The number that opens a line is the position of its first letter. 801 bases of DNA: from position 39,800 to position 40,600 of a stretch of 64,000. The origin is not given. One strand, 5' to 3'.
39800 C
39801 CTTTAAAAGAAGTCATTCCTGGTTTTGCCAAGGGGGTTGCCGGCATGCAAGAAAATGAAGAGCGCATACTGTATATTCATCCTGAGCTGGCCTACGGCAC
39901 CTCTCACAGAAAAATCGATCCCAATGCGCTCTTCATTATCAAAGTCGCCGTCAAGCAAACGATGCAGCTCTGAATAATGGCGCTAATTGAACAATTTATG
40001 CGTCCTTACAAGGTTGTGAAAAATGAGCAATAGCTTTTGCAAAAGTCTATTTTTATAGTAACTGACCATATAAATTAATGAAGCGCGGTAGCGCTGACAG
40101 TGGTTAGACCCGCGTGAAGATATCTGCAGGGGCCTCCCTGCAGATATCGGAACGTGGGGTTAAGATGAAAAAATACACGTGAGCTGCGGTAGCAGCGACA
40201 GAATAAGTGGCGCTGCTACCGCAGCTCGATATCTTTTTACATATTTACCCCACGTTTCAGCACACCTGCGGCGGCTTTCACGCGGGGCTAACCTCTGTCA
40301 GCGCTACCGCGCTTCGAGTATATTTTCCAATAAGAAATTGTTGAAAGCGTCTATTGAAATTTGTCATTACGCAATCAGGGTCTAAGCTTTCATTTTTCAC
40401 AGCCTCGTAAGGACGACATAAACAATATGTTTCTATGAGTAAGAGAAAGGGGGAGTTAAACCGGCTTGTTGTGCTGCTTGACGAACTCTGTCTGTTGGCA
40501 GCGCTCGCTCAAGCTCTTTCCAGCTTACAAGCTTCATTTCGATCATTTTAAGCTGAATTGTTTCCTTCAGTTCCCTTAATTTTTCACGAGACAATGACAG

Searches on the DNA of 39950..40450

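Call 70: search_rna_families(source=window, start=39950, end=40450, threshold=evalue, max_evalue=1)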
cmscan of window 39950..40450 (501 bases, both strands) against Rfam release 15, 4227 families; matches with E-value up to 1: 2.
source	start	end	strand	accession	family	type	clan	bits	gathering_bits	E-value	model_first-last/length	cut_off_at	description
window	40181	40227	+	RF04195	MIR6217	Gene; miRNA;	-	20.8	110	0.023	1-228/228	no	MIR6217 microRNA precursor family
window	40018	40137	+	RF03066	COG3610-DE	Gene; sRNA;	-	18.2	73.5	0.65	1-116/116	no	COG3610-DE RNA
